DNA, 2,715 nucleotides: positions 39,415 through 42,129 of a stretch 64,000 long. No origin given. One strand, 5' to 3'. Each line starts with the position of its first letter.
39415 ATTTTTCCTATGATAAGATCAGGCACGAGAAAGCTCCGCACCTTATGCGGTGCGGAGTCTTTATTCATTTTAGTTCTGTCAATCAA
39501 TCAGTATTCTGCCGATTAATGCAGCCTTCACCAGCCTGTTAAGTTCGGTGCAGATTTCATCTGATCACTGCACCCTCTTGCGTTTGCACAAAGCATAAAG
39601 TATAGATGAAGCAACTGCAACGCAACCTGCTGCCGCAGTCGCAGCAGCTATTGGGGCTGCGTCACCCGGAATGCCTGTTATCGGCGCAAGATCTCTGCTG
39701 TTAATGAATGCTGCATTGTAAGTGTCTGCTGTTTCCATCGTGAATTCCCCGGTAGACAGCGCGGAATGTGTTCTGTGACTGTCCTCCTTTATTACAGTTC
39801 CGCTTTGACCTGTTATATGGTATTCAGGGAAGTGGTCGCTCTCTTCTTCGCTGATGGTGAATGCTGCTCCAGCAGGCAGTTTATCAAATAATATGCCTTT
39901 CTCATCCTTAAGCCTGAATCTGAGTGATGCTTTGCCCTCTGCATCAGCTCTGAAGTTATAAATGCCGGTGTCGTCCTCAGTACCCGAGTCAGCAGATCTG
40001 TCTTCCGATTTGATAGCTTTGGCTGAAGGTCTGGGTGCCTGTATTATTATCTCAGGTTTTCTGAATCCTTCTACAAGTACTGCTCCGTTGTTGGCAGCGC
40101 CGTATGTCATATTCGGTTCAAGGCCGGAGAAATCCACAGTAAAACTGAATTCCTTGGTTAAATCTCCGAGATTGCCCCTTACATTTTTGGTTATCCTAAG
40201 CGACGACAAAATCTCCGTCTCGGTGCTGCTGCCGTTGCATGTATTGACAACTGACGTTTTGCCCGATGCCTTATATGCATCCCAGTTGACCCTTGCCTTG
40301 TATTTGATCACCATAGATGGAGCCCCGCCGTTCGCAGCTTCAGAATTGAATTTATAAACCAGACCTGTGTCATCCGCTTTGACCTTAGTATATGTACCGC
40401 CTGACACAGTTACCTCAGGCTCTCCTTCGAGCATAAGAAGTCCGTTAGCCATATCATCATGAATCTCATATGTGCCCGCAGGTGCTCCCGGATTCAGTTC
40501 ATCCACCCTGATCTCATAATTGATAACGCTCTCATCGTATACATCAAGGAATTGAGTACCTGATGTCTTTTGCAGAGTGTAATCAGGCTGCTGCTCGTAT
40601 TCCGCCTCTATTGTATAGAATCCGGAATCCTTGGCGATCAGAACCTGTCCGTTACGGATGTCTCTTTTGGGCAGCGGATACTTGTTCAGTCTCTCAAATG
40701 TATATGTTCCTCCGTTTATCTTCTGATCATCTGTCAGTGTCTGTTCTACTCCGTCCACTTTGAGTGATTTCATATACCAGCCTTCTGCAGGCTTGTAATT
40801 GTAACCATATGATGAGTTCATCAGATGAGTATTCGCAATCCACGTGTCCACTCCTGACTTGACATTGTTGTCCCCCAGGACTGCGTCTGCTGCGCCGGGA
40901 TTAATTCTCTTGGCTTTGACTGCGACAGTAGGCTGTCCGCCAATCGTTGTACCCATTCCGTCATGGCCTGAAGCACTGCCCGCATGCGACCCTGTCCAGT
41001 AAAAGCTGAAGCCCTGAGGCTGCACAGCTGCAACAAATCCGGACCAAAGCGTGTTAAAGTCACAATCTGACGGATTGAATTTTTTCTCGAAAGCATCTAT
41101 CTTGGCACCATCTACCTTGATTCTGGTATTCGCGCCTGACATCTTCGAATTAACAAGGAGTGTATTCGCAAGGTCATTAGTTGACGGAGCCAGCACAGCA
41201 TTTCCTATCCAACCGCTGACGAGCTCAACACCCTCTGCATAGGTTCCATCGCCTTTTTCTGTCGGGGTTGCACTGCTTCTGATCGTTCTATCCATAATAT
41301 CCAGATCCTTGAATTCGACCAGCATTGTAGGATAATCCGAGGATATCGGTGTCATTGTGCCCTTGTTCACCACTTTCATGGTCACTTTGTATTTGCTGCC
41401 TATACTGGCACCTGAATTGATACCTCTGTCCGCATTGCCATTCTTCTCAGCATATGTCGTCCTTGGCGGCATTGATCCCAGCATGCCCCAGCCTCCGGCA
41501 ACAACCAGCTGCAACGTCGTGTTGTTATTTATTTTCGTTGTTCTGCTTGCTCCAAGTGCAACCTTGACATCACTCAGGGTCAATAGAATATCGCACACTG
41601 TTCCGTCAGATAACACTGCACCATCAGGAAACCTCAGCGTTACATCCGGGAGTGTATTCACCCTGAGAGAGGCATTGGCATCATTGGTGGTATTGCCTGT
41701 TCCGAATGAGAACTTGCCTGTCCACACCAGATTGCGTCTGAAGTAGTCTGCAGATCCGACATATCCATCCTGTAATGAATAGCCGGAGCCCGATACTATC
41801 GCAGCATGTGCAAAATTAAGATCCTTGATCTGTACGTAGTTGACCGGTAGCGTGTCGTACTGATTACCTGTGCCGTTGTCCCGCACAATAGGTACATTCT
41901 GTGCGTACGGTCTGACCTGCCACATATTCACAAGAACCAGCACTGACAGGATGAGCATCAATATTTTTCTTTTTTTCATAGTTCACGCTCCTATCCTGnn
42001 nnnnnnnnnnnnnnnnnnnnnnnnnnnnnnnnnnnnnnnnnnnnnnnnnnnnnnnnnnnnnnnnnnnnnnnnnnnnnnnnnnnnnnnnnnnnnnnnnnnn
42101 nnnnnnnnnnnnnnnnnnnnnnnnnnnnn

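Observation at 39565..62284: About 23-kb accessory surface locus: FCT-like sortase-B/SipA pilus operon, two giant adhesins and an orphan regulator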

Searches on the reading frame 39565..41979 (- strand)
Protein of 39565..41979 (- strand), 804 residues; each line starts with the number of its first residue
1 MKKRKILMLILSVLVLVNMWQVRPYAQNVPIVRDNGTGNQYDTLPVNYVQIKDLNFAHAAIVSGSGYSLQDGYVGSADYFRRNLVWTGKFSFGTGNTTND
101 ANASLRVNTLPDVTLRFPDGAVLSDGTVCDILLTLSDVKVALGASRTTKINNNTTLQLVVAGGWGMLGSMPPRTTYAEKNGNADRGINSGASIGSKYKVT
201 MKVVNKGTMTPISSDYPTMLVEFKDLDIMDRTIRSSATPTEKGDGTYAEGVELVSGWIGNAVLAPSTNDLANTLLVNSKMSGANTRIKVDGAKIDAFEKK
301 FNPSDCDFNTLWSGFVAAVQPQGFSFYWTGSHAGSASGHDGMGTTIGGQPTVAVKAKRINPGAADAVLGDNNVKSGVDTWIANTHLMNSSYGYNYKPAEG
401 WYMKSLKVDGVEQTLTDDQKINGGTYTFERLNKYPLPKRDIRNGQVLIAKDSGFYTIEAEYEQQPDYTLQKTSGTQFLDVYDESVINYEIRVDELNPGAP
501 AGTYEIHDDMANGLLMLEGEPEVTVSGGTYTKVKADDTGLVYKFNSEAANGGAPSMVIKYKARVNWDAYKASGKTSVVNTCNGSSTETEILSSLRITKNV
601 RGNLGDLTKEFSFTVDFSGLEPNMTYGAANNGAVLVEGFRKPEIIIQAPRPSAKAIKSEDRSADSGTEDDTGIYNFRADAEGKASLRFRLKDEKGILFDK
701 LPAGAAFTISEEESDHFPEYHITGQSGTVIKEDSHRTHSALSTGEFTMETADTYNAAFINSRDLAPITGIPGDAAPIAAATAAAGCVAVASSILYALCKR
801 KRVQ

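Call 4: search_protein_families(library=pfam, proteins=[window:39565-41979:-], max_evalue=0.01)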
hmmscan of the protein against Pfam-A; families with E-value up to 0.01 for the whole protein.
window:39565-41979:- (804 aa): 2 families
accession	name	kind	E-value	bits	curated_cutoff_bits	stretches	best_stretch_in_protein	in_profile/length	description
PF24547.1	DUF7601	-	2.9e-12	47.6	27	1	593-736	2-108/116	Domain of unknown function (DUF7601)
PF19407.5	DUF5979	-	0.0054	17.8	25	0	684-731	36-76/104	Domain of unknown function (DUF5979)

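Call 6: search_protein_families(library=ncbifam, proteins=[window:39565-41979:-], max_evalue=0.01)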
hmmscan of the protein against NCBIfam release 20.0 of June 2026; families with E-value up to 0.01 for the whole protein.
window:39565-41979:- (804 aa): 2 families
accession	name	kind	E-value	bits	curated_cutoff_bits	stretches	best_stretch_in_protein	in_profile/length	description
TIGR04226.1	RrgB_K2N_iso_D2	domain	5.1e-06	27.3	30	1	480-579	17-116/123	isopeptide-forming domain-containing fimbrial protein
NF033396.0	pilus_ancill_1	equivalog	5.3e-05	21.8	600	0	681-775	633-711/737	pilus ancillary protein 1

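Call 22: find_homologous_proteins(query=window:39565-41979:-, max_evalue=0.001)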
Query window:39565-41979:- (804 aa): 18 proteins with E <= 0.001 among 8000 candidates.
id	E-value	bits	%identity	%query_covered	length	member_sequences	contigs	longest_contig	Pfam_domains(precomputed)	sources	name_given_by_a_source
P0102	0.0e+0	1638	89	100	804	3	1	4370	PF24547.2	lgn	-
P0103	1.9e-273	928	54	99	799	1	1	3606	PF24547.2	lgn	-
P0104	3.1e-271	921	57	93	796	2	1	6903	PF24547.2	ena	-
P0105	3.4e-248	845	53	97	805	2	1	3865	PF24547.2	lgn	-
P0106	4.0e-225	768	50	99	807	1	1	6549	PF19407.6,PF24547.2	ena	-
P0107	3.4e-189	649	44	94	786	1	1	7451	PF24547.2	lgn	-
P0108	5.9e-172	592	41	100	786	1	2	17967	PF24547.2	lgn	-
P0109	1.1e-171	592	44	93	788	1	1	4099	PF24547.2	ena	-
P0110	3.4e-169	583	42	93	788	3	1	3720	PF24547.2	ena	-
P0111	1.3e-164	568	41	97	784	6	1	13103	PF24547.2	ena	-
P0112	5.4e-160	553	41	96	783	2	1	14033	PF24547.2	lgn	-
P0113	3.1e-157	544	39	96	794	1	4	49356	PF24547.2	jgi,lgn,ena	jgi:hypothetical protein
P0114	5.0e-157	543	39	100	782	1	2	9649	PF24547.2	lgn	-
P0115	4.5e-149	517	39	99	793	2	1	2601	PF24547.2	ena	-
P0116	7.9e-148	513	38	100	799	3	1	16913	PF24547.2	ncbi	-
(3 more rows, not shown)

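Call 38: predict_structure(alignment_id=A2)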
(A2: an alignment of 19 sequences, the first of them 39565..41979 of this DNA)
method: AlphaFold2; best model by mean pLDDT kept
length: 804 residues; sequences in the alignment: 19
mean_pLDDT: 82.4   pTM: 0.59
mean pLDDT of the five models: 82.4, 82.2, 80.6, 80.1, 79.6
residues with pLDDT >= 90: 392; 70-90: 274; 50-70: 59; < 50: 79
segments of 3 or more residues with pLDDT < 50: 18-24, 436-438, 440-451, 637-672, 765-779, 799-804
pLDDT, mean of each block of 10 residues (from residue 1): 72 59 59 79 86 94 96 89 96 95 97 97 91 97 96 96 91 93 93 96 97 93 89 95 94 93 84 86 90 89 65 88 96 89 81 89 91 89 84 92 94 94 91 59 43 81 90 87 90 87 93 93 94 93 91 90 92 89 92 87 72 88 78 46 32 26 30 70 83 82 89 88 81 85 87 86 53 44 54 56 41
secondary structure, 60 per line:
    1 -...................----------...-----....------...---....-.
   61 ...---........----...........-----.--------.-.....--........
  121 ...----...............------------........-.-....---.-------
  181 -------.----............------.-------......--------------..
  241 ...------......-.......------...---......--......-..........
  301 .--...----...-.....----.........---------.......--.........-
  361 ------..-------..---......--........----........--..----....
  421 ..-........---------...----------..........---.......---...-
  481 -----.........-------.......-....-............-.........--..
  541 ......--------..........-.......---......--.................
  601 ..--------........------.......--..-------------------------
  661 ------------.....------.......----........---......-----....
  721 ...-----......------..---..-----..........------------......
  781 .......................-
elements in order (helices of 4 or more, strands of 3 or more residues): H2-20 E31-33 H39-42 E49-51 E60-63 E67-74 E79-89 E106-110 E113-123 E128-142 E155-162 E166-169 E193-204 E219-224 H239-243 E250-255 E257-263 E276-281 E284-289 H291-301 E315-319 E324-332 E342-348 E351-359 E381-386 E389-396 E401-408 H417-422 E424-431 E454-463 E467-473 E477-479 E486-494 E502-508 H510-513 E515-526 E528-536 E539-546 E555-564 H566-572 E576-581 E584-602 E611-618 E625-631 E673-677 E684-690 E695-702 E706-711 E717-723 E729-734 E753-762 H775-803

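Call 40: search_solved_structures(query=A2, max_evalue=0.1, show_alignments=2)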
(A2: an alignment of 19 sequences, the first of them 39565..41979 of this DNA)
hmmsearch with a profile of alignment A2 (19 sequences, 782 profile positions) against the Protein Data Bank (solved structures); distinct sequences matched with E-value up to 0.1: 11.
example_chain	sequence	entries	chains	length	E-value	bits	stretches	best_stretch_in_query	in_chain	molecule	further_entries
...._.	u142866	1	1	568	1.8e-11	46.1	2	593-689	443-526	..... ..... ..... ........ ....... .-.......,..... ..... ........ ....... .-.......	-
3gld_A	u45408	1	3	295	3.8e-10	41.8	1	593-742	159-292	Pilin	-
3b2m_A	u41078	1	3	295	4e-10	41.7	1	594-742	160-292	Putative uncharacterized protein SPy0128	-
3gle_A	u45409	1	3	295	4.3e-10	41.6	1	594-742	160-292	Pilin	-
7f7y_A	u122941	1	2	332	3.7e-08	35.2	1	589-687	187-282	PitB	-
4s3l_A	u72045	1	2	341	4.3e-08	35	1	592-688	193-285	Major Pilin Protein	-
6bbt_A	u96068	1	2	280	7.5e-07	30.9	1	592-693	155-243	Major pilin backbone protein T-antigen, T13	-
4bug_A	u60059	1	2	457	1.1e-06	30.4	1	583-703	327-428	ANCILLARY PROTEIN 1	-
2xi9_A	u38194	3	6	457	1.1e-06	30.4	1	583-703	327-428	ANCILLARY PROTEIN 1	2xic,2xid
6bbw_A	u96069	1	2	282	4.3e-06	28.4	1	592-692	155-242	Major pilin backbone protein T-antigen, T3.2.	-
6n0a_A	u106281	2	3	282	9.3e-06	27.3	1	593-689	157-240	Major pilin backbone protein T-antigen | T18.1 Major pilin backbone protein T-antigen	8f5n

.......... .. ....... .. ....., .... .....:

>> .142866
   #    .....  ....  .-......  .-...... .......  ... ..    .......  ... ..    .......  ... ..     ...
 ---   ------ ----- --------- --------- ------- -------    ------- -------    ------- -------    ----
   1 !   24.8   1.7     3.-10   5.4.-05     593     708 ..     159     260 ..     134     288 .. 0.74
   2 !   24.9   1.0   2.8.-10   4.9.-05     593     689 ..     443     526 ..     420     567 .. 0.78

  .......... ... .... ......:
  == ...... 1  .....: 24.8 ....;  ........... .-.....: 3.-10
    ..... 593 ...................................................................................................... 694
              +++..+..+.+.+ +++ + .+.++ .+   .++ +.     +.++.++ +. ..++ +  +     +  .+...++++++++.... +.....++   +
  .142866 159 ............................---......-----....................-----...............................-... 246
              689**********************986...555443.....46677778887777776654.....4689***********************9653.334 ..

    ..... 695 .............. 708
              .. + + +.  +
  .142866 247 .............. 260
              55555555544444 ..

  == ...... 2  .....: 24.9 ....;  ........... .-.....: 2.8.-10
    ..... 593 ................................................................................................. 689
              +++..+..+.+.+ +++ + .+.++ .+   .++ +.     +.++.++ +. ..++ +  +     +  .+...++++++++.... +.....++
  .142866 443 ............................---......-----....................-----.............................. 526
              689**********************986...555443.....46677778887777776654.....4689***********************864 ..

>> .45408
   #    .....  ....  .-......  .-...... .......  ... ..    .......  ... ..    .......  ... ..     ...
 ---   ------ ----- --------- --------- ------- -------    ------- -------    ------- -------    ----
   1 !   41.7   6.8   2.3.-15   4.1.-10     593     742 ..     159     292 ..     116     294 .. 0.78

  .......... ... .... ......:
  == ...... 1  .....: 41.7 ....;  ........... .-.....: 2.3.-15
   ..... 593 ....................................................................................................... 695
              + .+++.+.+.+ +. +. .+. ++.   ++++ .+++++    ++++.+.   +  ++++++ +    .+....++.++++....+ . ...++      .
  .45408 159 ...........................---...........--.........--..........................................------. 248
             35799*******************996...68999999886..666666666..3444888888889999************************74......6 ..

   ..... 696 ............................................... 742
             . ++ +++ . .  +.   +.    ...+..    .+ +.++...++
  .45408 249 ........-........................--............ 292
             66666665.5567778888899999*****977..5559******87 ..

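Call 41: fold_search(model_id=the predicted structure, library=pdb)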
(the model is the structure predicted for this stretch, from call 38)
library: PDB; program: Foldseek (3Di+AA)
matches with E <= 10: 988; with E <= 0.001: 111
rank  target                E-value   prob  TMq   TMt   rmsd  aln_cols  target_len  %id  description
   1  4igb_D                4.5e-13  1.00  0.23  0.41  20.5       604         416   11  Crystal structure of the N-terminal domain of the Streptococcus gordonii adhesin Sgo0707 (released 2013-06-05)
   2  8t2v_A                3.3e-11  1.00  0.12  0.11  37.6       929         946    9  Cryo-EM Structures of Full-length Integrin alphaIIbbeta3 in Native Lipids (released 2023-07-26)
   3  3kpt_A                1.3e-10  1.00  0.20  0.38  13.6       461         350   12  Crystal structure of BcpA, the major pilin subunit of Bacillus cereus (released 2009-11-24)
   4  3rkp_A                2.3e-10  1.00  0.20  0.39  13.6       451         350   12  Crystal structure of BcpA*(D312A), the major pilin subunit of Bacillus cereus (released 2012-05-30)
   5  7w6b                  4.7e-10  1.00  0.13  0.13  19.5       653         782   12  Crystal Structure of PitA from pilus islet-2 of Streptococcus oralis (released 2022-06-01)
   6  3gld_C                1.2e-09  1.00  0.17  0.45  24.7       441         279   11  Crystal Structure of the Major Pilin from Streptococcus pyogenes E117A mutant (released 2009-06-02)
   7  3kpt_B                1.6e-09  1.00  0.19  0.34  13.8       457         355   12  Crystal structure of BcpA, the major pilin subunit of Bacillus cereus (released 2009-11-24)
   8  8xen_A                1.9e-09  0.99  0.13  0.12  31.4      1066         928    9  Cryo-EM structure of integrin ITGAV/ITGB3 complex, conformation 4 (released 2024-12-18)
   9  6avq_A                2.0e-09  0.99  0.12  0.10  33.8      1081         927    8  The Therapeutic Antibody LM609 Selectively Inhibits Ligand Binding to Human alpha-V beta-3 Integrin via Steric Hindran (released 2017-11-01)
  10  3gle_B                2.6e-09  1.00  0.16  0.43  25.6       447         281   12  Crystal Structure of the Major Pilin from Streptococcus pyogenes N168A mutant (released 2009-06-02)
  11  3rkp_B                2.6e-09  1.00  0.21  0.40  13.6       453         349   12  Crystal structure of BcpA*(D312A), the major pilin subunit of Bacillus cereus (released 2012-05-30)
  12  3gle_A                3.6e-09  1.00  0.17  0.43  26.2       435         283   10  Crystal Structure of the Major Pilin from Streptococcus pyogenes N168A mutant (released 2009-06-02)
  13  3gle_C                3.6e-09  1.00  0.17  0.43  25.6       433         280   11  Crystal Structure of the Major Pilin from Streptococcus pyogenes N168A mutant (released 2009-06-02)
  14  7vcr_A                4.2e-09  1.00  0.14  0.23  20.4       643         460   12  Crystal Structure of PitA fragment from pilus islet-2 of Streptococcus oralis (released 2022-06-01)
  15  3gld_B                5.0e-09  1.00  0.17  0.44  24.0       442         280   11  Crystal Structure of the Major Pilin from Streptococcus pyogenes E117A mutant (released 2009-06-02)
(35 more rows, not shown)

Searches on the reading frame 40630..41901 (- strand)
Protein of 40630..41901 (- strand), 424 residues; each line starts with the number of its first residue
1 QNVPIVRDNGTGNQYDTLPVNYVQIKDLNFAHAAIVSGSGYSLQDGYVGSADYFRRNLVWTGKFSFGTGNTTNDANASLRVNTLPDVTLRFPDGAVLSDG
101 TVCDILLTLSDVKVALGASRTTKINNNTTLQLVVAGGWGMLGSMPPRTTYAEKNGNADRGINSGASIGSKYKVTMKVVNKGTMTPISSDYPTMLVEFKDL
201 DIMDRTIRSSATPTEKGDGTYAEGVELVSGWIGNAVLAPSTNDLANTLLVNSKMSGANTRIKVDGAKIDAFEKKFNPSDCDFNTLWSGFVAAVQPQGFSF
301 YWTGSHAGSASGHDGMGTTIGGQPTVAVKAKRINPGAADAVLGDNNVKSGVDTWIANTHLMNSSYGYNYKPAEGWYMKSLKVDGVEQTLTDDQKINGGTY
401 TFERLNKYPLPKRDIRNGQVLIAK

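Call 83: search_protein_representatives(protein=window:40630-41901:-)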
Query: 424 residues. Proteins with E-value up to 0.001 (for the whole library): 60; up to 1e-10: 45; up to 1e-30: 21. The best 60 are listed.
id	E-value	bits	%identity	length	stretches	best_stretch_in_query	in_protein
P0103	1.1e-176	604.7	64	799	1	1-423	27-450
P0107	1.7e-137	475.7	54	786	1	2-423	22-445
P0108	2.2e-109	383.1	48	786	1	3-423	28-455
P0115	3.0e-106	372.8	48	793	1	1-420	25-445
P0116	3.4e-95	336.3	47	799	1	4-423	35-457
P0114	1.2e-94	334.6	44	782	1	5-423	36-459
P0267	6.0e-92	325.7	44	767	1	16-420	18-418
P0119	2.1e-91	323.9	46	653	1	2-423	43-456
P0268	5.1e-80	286.3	40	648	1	5-423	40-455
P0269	7.8e-67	242.9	42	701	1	4-423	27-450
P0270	1.0e-57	212.9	41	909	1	12-423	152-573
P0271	6.3e-54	200.4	39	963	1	14-418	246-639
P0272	9.3e-50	186.7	37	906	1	13-414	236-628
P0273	5.0e-48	181.0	38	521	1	11-411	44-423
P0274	2.7e-45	172.0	46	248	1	1-219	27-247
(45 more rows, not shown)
